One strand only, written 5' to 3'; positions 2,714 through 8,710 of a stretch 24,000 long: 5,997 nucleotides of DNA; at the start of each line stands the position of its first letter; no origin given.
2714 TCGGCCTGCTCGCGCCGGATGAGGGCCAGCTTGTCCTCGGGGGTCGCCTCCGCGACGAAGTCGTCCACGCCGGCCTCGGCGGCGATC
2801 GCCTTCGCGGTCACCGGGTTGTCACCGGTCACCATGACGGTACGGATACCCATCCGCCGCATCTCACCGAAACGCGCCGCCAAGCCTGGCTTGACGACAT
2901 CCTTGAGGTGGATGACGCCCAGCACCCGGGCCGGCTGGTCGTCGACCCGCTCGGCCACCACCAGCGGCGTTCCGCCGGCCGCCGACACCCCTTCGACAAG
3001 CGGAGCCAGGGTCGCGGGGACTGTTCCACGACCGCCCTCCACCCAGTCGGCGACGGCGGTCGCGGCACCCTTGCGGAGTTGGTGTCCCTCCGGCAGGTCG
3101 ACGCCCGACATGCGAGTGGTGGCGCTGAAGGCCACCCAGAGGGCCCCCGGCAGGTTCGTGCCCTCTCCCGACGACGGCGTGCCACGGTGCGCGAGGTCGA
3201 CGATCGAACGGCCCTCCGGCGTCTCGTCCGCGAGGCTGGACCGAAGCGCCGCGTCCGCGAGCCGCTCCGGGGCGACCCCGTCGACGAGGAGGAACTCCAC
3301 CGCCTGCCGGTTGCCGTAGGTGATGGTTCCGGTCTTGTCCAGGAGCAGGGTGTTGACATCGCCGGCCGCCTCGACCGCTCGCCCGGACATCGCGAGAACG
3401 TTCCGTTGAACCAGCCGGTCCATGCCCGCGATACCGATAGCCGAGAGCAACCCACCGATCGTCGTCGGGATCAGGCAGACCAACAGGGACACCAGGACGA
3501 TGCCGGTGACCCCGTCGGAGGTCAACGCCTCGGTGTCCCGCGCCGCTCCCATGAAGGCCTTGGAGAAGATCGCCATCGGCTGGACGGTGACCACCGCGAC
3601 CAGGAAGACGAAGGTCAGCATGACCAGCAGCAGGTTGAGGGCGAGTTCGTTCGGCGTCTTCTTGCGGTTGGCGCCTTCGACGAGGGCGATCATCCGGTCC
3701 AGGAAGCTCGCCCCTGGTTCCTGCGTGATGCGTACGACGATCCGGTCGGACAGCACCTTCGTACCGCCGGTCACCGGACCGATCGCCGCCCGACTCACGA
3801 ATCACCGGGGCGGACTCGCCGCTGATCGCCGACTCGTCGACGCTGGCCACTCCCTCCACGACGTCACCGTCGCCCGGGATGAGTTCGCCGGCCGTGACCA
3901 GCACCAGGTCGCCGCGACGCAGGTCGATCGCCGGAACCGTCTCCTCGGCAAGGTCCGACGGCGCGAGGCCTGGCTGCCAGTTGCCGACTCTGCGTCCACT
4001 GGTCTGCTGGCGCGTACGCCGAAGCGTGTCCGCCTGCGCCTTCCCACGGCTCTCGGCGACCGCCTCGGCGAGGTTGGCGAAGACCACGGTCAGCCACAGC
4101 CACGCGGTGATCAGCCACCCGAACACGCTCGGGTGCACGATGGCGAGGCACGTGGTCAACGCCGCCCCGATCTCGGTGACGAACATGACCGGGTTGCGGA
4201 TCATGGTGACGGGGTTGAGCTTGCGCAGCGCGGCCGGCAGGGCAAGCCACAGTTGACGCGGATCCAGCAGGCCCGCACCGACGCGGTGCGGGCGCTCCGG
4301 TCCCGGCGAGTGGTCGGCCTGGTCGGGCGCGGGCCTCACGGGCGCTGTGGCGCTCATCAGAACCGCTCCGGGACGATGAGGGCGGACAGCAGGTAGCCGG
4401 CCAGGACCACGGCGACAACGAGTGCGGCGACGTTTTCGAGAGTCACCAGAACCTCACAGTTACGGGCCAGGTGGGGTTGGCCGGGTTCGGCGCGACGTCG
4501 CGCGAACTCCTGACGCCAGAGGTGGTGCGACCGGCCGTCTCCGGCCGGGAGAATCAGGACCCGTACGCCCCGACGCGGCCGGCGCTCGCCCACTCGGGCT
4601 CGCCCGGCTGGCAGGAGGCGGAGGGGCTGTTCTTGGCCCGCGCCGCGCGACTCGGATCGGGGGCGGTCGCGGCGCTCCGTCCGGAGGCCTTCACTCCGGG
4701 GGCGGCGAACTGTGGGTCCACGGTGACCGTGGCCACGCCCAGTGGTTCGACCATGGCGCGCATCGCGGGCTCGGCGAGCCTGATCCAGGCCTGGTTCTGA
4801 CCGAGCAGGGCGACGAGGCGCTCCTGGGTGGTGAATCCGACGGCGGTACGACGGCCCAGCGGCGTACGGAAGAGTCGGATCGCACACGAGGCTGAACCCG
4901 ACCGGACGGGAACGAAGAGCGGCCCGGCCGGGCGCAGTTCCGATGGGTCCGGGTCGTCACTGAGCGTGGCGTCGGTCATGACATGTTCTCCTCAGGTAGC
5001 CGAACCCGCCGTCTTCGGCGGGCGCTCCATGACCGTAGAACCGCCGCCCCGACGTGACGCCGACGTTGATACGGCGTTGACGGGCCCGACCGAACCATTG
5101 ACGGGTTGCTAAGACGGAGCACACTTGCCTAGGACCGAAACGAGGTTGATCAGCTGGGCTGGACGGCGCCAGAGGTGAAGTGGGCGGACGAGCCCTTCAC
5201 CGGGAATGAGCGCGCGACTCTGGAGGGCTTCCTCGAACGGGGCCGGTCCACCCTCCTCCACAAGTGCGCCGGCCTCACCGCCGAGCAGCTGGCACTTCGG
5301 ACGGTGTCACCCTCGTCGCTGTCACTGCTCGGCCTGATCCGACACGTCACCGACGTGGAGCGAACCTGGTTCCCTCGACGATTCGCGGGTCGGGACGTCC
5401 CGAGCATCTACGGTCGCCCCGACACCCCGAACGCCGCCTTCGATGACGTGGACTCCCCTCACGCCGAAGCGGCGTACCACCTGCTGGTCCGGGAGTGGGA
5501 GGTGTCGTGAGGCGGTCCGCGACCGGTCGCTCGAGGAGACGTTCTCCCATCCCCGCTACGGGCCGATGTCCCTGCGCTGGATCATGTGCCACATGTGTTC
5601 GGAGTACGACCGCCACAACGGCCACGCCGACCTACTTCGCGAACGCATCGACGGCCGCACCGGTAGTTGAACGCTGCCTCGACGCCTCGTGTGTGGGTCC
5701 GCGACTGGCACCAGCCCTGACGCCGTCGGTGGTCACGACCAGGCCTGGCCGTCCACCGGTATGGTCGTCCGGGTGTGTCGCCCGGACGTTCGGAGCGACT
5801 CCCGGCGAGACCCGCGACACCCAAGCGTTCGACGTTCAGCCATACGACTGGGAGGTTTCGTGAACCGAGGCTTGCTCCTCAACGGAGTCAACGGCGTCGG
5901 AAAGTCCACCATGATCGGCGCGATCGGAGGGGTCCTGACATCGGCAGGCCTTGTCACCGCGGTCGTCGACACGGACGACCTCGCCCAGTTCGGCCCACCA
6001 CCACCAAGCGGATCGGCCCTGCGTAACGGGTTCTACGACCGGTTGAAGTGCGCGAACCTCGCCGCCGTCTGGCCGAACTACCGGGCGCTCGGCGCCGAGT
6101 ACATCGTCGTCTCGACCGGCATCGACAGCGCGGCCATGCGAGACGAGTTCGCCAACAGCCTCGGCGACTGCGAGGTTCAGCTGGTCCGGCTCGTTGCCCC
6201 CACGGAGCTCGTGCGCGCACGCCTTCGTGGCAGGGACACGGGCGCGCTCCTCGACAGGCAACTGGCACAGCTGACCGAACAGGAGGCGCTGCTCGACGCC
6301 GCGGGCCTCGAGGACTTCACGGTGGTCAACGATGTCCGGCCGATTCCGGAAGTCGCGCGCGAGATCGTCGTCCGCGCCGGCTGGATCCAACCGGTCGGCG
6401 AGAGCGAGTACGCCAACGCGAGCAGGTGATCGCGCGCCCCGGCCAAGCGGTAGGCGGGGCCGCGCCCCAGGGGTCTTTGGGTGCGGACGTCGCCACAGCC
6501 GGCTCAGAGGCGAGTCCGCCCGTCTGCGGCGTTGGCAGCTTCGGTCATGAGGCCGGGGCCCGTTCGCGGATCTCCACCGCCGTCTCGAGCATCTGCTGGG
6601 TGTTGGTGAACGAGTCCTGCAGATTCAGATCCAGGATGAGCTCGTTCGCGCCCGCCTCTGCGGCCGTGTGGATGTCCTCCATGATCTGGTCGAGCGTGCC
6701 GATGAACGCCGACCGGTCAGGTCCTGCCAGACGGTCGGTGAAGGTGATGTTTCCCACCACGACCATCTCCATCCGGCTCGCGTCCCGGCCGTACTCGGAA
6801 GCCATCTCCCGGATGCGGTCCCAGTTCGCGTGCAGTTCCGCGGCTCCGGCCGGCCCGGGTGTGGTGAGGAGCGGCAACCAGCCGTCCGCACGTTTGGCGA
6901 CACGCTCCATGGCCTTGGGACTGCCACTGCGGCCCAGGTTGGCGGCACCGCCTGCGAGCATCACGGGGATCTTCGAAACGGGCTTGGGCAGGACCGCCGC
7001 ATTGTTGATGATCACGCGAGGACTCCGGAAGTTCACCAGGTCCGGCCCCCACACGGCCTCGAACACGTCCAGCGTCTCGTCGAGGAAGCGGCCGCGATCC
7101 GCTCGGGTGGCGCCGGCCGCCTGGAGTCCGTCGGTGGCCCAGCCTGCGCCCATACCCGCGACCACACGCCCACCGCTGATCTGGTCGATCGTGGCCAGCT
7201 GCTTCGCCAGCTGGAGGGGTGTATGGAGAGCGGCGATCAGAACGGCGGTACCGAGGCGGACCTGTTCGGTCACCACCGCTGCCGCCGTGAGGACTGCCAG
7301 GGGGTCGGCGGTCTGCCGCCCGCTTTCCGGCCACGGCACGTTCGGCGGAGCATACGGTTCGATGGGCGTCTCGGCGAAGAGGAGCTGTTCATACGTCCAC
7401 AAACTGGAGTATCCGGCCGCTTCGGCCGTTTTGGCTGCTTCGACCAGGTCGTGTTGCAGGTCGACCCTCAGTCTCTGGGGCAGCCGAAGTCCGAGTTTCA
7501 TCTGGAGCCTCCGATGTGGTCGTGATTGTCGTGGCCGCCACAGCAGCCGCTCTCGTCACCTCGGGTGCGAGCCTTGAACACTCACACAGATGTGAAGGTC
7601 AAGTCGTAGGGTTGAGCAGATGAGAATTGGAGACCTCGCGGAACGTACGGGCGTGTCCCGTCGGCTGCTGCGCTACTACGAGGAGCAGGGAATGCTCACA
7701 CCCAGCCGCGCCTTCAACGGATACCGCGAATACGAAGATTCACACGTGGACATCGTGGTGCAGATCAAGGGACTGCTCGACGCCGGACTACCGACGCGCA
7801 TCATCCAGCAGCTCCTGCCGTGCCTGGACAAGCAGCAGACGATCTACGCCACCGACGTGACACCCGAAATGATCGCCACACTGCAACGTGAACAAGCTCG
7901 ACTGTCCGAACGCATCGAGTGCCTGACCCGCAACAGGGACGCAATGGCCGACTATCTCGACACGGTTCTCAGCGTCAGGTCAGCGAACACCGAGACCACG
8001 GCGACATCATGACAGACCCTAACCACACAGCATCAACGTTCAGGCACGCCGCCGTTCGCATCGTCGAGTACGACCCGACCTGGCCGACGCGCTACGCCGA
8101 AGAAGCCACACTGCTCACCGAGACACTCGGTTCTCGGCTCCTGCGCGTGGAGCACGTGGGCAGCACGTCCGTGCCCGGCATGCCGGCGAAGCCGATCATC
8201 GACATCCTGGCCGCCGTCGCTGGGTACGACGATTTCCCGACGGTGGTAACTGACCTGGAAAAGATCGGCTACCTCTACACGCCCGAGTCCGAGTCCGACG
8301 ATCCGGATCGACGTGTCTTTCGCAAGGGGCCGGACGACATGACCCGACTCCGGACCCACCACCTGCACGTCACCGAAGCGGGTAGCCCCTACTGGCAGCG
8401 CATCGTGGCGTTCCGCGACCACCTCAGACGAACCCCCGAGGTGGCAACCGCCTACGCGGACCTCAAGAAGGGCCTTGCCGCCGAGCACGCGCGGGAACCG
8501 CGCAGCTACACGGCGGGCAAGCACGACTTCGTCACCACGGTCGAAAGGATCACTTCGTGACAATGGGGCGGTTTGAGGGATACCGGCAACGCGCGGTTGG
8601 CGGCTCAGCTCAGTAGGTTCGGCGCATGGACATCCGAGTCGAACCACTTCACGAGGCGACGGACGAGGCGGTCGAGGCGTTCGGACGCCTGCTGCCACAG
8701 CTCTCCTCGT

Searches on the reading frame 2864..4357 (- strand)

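Call 46: search_protein_families(library=pfam, proteins=[window:2864-4357:-], max_evalue=0.00001)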
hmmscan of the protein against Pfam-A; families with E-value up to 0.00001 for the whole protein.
window:2864-4357:- (497 aa): 1 family
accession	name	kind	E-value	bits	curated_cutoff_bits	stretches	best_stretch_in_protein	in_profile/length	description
PF00122.25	E1-E2_ATPase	-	1.6e-13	51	28.1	1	137-202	14-74/181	E1-E2 ATPase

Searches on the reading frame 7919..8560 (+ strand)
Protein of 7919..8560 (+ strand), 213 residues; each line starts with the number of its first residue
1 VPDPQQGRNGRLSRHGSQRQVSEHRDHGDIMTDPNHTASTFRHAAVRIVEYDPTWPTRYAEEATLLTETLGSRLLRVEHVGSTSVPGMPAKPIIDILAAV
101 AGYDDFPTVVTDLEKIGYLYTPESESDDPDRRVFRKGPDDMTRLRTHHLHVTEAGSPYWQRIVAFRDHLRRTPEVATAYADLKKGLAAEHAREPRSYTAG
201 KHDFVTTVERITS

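Call 46: search_protein_families(library=pfam, proteins=[window:7919-8560:+], max_evalue=0.00001)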
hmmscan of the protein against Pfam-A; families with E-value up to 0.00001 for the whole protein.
window:7919-8560:+ (213 aa): 1 family
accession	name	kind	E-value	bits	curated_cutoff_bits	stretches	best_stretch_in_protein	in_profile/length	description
PF04229.20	GrpB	-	8.8e-51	172.7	25.5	1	46-209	2-157/159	GrpB protein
